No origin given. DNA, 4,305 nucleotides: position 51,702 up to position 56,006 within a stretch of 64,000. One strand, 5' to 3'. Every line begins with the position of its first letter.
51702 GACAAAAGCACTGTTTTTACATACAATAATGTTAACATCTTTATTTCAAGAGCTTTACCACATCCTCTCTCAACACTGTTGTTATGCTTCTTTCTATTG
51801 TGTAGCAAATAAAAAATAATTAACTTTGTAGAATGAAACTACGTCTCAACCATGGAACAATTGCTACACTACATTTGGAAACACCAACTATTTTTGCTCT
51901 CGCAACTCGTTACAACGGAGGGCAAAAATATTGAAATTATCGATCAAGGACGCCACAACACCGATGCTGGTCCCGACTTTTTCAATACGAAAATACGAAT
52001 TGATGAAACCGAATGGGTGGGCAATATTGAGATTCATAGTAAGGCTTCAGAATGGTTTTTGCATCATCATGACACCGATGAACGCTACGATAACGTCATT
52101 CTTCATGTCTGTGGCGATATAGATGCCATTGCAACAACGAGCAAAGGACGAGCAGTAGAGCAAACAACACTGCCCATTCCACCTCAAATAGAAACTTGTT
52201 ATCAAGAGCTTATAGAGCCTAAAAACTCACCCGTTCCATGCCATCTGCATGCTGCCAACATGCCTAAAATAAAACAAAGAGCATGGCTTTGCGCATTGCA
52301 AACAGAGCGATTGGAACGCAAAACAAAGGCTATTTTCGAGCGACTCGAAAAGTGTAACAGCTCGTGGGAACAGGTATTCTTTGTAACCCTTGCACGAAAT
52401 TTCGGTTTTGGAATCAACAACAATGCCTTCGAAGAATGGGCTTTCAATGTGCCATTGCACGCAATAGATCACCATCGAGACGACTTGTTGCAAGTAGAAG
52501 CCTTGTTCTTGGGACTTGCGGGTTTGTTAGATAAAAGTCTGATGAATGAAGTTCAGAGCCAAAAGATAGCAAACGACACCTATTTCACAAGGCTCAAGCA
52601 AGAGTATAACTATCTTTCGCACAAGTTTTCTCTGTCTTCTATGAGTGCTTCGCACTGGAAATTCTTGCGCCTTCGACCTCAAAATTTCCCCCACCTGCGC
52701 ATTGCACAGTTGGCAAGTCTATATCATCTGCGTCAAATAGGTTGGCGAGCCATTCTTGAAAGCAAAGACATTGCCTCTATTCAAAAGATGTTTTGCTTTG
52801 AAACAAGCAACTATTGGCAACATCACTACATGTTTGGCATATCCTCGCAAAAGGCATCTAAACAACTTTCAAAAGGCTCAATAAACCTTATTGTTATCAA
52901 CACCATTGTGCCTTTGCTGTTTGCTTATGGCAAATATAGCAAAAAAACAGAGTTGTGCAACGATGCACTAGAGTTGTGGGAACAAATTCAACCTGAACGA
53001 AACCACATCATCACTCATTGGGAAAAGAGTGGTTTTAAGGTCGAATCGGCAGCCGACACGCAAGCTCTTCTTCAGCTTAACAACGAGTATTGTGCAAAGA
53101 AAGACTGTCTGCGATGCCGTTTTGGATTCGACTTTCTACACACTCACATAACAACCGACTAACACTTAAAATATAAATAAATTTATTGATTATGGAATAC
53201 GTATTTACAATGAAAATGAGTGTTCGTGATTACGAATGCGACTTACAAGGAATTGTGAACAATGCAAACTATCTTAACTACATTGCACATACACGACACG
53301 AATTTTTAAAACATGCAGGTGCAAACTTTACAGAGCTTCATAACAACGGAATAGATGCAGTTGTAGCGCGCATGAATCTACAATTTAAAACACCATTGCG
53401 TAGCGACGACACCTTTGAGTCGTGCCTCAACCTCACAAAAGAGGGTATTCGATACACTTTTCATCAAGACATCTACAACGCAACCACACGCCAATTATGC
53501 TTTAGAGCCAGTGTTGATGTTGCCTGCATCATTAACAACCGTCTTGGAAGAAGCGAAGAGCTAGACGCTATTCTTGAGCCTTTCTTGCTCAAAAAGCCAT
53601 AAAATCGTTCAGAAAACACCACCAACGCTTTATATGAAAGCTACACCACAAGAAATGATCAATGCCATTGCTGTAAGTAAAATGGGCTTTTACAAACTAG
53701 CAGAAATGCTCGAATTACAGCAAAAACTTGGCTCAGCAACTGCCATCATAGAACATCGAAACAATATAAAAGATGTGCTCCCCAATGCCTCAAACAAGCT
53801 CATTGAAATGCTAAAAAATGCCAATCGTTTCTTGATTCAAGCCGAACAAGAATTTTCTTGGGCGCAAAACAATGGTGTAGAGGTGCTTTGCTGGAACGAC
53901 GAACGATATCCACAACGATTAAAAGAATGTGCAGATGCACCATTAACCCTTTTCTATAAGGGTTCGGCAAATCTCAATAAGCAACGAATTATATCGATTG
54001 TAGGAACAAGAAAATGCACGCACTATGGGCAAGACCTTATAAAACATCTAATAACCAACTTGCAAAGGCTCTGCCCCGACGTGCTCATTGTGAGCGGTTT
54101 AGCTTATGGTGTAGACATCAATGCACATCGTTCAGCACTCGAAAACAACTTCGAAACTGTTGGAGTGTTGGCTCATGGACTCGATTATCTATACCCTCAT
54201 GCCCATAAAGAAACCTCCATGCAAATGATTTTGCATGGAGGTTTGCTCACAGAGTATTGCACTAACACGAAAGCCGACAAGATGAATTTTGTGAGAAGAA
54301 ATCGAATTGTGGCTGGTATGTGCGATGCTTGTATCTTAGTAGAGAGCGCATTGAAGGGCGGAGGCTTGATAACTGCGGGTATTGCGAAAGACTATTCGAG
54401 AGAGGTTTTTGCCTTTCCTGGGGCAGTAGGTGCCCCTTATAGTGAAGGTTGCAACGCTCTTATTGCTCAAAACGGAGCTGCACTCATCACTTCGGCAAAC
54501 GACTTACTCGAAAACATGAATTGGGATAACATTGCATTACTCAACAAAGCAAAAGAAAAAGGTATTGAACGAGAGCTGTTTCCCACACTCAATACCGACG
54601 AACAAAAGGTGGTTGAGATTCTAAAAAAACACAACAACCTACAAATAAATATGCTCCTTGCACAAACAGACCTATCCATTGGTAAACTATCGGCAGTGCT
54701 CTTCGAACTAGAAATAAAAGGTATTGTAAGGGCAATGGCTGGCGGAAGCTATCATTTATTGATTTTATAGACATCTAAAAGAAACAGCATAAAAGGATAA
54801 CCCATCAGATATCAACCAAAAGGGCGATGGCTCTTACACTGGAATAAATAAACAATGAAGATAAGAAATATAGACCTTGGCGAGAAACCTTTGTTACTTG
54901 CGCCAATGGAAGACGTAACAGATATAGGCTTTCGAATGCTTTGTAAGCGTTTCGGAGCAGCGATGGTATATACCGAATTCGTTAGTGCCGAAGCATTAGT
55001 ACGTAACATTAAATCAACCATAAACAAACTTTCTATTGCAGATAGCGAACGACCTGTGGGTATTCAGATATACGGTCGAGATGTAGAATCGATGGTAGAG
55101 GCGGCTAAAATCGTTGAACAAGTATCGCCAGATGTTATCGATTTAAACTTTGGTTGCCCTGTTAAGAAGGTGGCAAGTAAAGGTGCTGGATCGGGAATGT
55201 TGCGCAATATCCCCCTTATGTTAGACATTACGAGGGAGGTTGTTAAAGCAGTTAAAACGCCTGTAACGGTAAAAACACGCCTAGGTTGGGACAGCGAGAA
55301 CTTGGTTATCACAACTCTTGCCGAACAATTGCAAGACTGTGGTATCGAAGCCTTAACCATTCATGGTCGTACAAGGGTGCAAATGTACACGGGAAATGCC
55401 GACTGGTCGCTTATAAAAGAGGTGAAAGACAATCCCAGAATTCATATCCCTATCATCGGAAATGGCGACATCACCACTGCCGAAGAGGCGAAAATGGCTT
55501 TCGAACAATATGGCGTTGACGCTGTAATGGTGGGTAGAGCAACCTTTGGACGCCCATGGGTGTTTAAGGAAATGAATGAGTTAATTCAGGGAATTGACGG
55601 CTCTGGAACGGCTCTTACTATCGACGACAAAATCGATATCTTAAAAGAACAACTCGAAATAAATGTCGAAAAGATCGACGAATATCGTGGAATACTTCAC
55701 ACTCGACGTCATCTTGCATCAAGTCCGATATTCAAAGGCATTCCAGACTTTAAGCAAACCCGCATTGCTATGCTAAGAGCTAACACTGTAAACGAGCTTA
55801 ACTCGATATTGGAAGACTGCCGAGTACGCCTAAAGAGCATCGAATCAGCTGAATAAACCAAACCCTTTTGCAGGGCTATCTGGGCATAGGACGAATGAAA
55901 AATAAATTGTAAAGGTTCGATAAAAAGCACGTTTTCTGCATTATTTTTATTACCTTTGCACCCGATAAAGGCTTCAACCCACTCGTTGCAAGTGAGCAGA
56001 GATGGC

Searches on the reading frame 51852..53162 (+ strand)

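Call 13: search_protein_families(library=pfam, proteins=[window:51852-53162:+])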
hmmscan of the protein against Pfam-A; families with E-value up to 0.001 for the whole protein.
window:51852-53162:+ (436 aa): 1 family
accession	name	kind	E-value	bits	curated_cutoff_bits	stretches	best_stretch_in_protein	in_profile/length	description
PF11013.13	DUF2851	-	8.1e-146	486.3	25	1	2-385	1-375/375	Protein of unknown function (DUF2851)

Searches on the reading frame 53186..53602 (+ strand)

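Call 70: search_protein_families(library=pfam, proteins=[window:53186-53602:+], max_evalue=0.00001)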
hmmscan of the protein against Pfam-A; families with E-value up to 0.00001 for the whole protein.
window:53186-53602:+ (138 aa): 2 families
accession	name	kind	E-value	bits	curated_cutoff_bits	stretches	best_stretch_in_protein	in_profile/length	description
PF13279.12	4HBT_2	-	5.9e-11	43.3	25.5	1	13-124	1-112/122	Thioesterase-like superfamily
PF03061.28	4HBT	-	7.2e-08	33.1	20.6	1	21-102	1-76/79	Thioesterase superfamily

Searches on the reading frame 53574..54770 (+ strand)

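Call 70: search_protein_families(library=pfam, proteins=[window:53574-54770:+], max_evalue=0.00001)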
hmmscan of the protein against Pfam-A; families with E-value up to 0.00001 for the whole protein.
window:53574-54770:+ (398 aa): 2 families
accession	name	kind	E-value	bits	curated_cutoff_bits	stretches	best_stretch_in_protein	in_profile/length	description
PF02481.21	DNA_processg_A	-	6e-70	235.1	29.6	1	98-306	3-211/212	DNA recombination-mediator protein A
PF17782.7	DprA_WH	-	2.5e-08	34.2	22.9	1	337-391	8-61/61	DprA winged helix domain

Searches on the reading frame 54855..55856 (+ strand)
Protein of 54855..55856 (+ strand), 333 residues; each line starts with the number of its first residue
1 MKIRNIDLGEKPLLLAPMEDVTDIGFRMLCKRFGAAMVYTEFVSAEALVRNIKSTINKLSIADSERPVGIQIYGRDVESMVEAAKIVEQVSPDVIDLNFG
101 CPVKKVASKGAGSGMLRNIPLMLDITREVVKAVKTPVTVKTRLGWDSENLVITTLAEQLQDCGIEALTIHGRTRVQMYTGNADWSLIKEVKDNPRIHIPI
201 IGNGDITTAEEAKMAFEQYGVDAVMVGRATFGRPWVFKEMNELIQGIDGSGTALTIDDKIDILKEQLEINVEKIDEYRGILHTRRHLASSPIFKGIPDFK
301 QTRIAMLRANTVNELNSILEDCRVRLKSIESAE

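Call 70: search_protein_families(library=pfam, proteins=[window:54855-55856:+], max_evalue=0.00001)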
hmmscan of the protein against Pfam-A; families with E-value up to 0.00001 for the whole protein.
window:54855-55856:+ (333 aa): 2 families
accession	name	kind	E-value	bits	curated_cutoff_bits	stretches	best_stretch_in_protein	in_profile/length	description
PF01207.24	Dus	-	7.2e-85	285.3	20.4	1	14-311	1-294/311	Dihydrouridine synthase (Dus)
PF01180.27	DHO_dh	-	8.1e-07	28.9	27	0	64-243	93-286/291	Dihydroorotate dehydrogenase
